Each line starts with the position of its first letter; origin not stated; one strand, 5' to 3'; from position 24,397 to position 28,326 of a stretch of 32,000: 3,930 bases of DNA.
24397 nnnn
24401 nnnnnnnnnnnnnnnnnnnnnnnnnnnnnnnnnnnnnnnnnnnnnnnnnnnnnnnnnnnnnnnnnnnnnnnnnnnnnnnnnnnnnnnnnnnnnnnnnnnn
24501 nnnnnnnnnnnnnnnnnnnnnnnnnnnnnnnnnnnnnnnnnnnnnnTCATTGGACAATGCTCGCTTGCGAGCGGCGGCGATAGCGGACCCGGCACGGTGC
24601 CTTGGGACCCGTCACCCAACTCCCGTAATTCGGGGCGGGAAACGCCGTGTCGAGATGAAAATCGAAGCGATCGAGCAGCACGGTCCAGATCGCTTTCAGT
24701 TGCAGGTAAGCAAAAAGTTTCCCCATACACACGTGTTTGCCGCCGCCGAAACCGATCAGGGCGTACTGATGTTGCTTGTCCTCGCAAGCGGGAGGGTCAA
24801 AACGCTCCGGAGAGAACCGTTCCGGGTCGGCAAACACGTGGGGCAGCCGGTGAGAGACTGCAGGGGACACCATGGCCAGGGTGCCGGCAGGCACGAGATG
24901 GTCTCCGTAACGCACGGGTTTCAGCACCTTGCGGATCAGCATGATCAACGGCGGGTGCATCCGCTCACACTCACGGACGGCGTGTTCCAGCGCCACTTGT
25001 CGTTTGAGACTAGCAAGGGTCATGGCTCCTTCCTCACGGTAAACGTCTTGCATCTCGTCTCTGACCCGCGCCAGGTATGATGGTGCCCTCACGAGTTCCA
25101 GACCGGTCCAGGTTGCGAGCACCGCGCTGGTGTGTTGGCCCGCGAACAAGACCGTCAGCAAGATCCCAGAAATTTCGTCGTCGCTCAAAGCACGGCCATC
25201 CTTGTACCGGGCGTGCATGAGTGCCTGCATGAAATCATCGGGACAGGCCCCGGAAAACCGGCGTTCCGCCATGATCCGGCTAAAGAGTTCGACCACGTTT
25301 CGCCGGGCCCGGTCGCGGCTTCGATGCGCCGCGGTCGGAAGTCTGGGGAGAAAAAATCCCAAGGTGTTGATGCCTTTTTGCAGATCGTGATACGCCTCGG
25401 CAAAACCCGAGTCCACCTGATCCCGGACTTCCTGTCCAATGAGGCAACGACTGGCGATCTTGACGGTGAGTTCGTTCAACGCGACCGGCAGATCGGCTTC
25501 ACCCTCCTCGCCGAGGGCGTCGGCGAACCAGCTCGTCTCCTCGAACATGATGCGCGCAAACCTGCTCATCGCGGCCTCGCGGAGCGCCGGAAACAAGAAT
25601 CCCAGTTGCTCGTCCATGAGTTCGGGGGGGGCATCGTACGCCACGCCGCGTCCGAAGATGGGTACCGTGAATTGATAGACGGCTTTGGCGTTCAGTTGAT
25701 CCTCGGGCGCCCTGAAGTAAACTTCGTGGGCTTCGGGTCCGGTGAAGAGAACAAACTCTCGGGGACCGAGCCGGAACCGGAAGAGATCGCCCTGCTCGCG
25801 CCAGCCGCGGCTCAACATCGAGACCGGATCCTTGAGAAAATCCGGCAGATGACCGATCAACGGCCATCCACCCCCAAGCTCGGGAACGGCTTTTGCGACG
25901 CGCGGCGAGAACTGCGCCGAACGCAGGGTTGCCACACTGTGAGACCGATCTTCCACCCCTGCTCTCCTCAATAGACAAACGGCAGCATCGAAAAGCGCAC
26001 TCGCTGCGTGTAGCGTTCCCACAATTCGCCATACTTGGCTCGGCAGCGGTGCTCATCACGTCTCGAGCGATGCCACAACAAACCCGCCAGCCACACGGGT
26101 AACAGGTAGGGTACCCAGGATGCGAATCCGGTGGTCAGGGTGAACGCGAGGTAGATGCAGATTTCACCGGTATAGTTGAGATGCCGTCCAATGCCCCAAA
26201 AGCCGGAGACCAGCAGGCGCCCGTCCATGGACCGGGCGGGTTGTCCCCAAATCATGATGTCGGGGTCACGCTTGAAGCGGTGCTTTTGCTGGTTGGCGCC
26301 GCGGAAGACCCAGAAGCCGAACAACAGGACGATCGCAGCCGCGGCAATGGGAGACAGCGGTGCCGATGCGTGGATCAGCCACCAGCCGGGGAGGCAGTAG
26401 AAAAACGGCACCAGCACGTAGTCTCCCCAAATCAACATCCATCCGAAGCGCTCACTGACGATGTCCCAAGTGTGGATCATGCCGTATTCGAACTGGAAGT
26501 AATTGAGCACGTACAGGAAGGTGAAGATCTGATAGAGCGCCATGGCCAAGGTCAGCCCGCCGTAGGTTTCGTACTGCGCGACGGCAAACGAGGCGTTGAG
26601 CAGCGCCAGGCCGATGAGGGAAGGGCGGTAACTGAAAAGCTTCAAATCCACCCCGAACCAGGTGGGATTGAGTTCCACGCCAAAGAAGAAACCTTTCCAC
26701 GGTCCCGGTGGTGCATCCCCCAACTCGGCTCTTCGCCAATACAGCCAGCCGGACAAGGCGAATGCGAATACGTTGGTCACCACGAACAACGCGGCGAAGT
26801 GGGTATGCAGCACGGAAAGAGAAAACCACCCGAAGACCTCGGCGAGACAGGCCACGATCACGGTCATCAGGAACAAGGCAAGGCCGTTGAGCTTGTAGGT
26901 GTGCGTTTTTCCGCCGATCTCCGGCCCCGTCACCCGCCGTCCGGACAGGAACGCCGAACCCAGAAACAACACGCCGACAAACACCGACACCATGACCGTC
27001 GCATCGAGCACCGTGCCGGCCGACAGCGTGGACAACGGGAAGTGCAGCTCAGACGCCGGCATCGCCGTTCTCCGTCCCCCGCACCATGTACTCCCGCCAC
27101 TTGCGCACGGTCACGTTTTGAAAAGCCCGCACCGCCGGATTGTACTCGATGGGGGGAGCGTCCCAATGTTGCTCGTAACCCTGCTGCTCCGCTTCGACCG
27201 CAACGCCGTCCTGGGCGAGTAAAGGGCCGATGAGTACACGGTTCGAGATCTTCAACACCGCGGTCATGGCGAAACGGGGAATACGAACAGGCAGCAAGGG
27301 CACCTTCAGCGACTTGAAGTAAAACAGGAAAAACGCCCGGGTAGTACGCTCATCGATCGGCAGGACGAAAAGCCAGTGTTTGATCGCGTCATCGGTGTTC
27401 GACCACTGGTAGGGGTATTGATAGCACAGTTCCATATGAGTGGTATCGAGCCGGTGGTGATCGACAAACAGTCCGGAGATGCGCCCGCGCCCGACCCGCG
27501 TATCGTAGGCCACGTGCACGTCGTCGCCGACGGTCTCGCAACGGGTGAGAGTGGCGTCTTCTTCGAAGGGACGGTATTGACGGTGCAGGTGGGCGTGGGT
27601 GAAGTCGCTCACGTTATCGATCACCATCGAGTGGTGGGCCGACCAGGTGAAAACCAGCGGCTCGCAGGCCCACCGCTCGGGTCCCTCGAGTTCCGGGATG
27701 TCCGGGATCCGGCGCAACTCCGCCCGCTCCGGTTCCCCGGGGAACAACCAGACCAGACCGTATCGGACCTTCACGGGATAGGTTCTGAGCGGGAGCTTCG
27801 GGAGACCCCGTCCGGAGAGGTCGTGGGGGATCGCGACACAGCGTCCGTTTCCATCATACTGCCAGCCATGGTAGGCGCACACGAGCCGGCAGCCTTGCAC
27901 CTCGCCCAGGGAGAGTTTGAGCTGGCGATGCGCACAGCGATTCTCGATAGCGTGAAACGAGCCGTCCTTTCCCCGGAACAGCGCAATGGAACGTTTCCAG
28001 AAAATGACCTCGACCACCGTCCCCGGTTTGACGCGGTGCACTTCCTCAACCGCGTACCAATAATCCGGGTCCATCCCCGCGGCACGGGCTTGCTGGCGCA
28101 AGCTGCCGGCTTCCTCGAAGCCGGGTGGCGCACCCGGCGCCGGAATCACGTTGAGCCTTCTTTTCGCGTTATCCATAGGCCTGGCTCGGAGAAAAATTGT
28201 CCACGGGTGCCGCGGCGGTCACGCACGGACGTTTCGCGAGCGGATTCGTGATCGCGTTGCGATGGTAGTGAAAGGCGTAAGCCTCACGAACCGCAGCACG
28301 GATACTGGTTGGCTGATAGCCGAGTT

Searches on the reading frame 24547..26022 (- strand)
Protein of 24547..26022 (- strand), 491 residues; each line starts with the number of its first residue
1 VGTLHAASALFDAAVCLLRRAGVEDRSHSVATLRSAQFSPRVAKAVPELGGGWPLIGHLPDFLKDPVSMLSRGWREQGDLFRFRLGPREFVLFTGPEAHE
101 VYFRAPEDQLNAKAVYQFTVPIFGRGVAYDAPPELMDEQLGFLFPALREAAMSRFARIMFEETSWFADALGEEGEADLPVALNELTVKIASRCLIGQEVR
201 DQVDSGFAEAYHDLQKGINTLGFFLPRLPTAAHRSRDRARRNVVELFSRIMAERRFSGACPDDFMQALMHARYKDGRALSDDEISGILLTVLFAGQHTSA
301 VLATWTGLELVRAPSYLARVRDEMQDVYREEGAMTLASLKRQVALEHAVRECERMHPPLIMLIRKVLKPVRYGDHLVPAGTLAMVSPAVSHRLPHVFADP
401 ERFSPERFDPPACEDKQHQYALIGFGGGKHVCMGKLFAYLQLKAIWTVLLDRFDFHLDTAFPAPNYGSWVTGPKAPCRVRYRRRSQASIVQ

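Call 5: search_protein_families(library=pfam, proteins=[window:24547-26022:-])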
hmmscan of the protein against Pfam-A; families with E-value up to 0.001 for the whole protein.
window:24547-26022:- (491 aa): 1 family
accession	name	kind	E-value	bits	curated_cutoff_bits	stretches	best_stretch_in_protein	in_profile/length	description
PF00067.27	p450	-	5e-58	197.4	22.8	1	48-458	2-437/462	Cytochrome P450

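Call 6: search_protein_families(library=ncbifam, proteins=[window:24547-26022:-])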
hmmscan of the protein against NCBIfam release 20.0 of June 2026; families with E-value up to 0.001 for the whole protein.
window:24547-26022:- (491 aa): 9 families
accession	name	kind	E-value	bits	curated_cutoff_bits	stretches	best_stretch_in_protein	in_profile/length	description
NF051859.1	AlbFlvMonOxTrpSyn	equivalog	7.8e-53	179.7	700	1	43-456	18-430/457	bifunctional albaflavenone monooxygenase/terpene synthase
NF050147.1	aminopyruv_ApyO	equivalog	7.5e-39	133.6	525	1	143-459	95-399/444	RiPP biosynthesis cytochrome P450 ApyO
NF045812.1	PentlenOxigase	equivalog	1.5e-33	116.4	800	1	51-450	8-406/444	pentalenene oxygenase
TIGR04538.1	P450_cycloAA_1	subfamily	2.4e-17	62.9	500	1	225-474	160-388/395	cytochrome P450, cyclodipeptide synthase-associated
NF053744.1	FAProxCypCBc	equivalog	2.5e-07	29.7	600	1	76-457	32-388/416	CYP152 family fatty-acid peroxygenase CypC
TIGR04515.1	P450_rel_GT_act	subfamily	4.7e-07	29.5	343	1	344-410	259-325/386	P450-derived glycosyltransferase activator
NF041177.1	Cyp119_Thmprot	equivalog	3.4e-06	26.1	680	1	344-444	241-331/368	cytochrome P450 Cyp119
NF045816.1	PentlenlactSyn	equivalog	6.4e-06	25.1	700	1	241-453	182-366/396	pentalenolactone synthase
NF041802.1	P450_SolI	exception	0.00018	20.1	850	1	347-469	298-411/424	solanimycin biosynthesis cytochrome P450 SolI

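Call 66: search_solved_structures(query=window:24547-26022:-, max_evalue=1e-30)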
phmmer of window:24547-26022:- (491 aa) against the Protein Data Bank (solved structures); distinct sequences matched with E-value up to 1e-30: 57.
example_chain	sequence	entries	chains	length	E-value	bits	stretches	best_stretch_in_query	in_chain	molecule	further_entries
6mcw_A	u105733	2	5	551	1.1e-100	341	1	46-488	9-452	Cytochrome P450 51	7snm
7jj1_A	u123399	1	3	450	1.4e-100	340.6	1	46-485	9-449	Cytochrome P450 51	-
6mi0_A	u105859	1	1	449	1.9e-100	340.2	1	46-484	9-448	Cytochrome P450 51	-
6q2c_A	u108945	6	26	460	1.5e-97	330.6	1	44-485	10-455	Obtusifoliol 14alphademethylase | Obtusifoliol 14alphademethylase, putative | sterol 14a-demethylase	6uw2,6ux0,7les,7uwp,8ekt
1x8v_A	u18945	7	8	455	5.7e-87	295.7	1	43-485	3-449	Cytochrome P450 51 | STEROL 14ALPHA-DEMETHYLASE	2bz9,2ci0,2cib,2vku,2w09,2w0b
1e9x_A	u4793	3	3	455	1.1e-86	294.8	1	43-485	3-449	CYTOCHROME P450 51-LIKE RV0764C | CYTOCHROME P450 51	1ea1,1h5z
2w0a_A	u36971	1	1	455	4.1e-86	292.9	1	43-485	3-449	CYTOCHROME P450 51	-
7tef_A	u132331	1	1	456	9.5e-86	291.7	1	45-486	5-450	Cytochrome P450 51B1 Cyp51B1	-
1u13_A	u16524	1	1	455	1.5e-85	291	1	43-485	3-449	Cytochrome P450 51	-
3jus_A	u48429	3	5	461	6e-83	282.4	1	40-485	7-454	Lanosterol 14-alpha demethylase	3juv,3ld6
8yqo_A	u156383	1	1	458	1.1e-82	281.6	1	44-486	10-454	Lanosterol 14-alpha demethylase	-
5tl8_A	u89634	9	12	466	2.5e-82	280.4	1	44-486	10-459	Protein CYP51 | CYP51, sterol 14alpha-demethylase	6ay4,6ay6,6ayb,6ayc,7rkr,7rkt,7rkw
4uhl_A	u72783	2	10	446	2.5e-82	280.4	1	47-485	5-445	STEROL 14-ALPHA DEMETHYLASE | Lanosterol 14-alpha demethylase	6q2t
4uhi_A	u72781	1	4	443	4.1e-82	279.7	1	53-485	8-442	STEROL 14-ALPHA DEMETHYLASE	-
8ss0_A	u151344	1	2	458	3.6e-81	276.6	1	44-486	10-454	Lanosterol 14-alpha demethylase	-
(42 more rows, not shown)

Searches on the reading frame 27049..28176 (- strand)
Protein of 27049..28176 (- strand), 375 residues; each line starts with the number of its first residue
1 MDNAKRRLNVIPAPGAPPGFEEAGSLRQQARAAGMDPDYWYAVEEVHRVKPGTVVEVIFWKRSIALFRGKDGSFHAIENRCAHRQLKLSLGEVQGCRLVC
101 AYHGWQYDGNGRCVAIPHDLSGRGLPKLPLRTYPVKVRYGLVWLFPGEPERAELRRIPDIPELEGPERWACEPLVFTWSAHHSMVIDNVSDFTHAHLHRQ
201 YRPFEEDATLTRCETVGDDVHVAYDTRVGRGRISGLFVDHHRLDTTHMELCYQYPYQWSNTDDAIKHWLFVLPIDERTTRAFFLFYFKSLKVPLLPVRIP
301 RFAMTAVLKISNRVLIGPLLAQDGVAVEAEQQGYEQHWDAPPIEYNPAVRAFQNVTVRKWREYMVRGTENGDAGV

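Call 5: search_protein_families(library=pfam, proteins=[window:27049-28176:-])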
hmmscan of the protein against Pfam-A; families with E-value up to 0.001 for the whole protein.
window:27049-28176:- (375 aa): 3 families
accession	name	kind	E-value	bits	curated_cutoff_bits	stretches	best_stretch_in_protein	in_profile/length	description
PF00355.32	Rieske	-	3.4e-22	78.6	20.3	1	40-119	2-81/88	Rieske [2Fe-2S] domain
PF19112.6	VanA_C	-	7.5e-16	59.3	23.5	1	178-366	1-192/193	Vanillate O-demethylase oxygenase C-terminal domain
PF13806.12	Rieske_2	-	2.8e-05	24.4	27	1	40-144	2-103/104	Rieske-like [2Fe-2S] domain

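Call 6: search_protein_families(library=ncbifam, proteins=[window:27049-28176:-])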
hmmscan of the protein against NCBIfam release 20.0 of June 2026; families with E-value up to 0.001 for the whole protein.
window:27049-28176:- (375 aa): 11 families
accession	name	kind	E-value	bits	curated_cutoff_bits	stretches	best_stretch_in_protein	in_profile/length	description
NF052579.1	BetMthstMoxSdmAMthl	equivalog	7.5e-123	409.9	600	1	26-365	4-344/351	4beta-methylsterol monooxygenase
NF042946.1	3PPDioc_HcaE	equivalog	3.9e-09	36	830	1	47-118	47-119/450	3-phenylpropionate/cinnamic acid dioxygenase subunit alpha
NF058607.1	GlBtMonoOxGbcA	equivalog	3.7e-08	32.2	670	1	52-120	69-138/420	glycine betaine monooxygenase oxygenase subunit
NF007422.0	PRK09965.1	equivalog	3.8e-08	33.3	113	1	44-143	7-97/106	bifunctional 3-phenylpropionate/cinnamic acid dioxygenase ferredoxin subunit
TIGR02377.1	MocE_fam_FeS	subfamily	3.5e-06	26.9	136.15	1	51-142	13-97/101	MocE family 2Fe-2S type ferredoxin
TIGR02378.1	nirD_assim_sml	equivalog_domain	1.1e-05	25.6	74.65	1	40-143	2-102/105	nitrite reductase small subunit NirD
NF041684.1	ant_diox_AndAc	equivalog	1.6e-05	23.7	750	1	64-119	72-128/418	anthranilate 1,2-dioxygenase large subunit AndAc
NF041683.1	ant_diox_AndAb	equivalog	3.5e-05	23.9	150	1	40-105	2-66/100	anthranilate 1,2-dioxygenase ferredoxin subunit AndAb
NF042948.2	3PPDioc_HcaC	equivalog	8.2e-05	22.8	150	1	45-143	8-99/105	3-phenylpropionate/cinnamic acid dioxygenase ferredoxin subunit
TIGR03228.1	anthran_1_2_A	equivalog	0.00011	21.1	671.9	1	39-116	39-117/438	anthranilate 1,2-dioxygenase large subunit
TIGR03229.1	benzo_1_2_benA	equivalog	0.00049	19.1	780.95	1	58-116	58-117/433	benzoate 1,2-dioxygenase large subunit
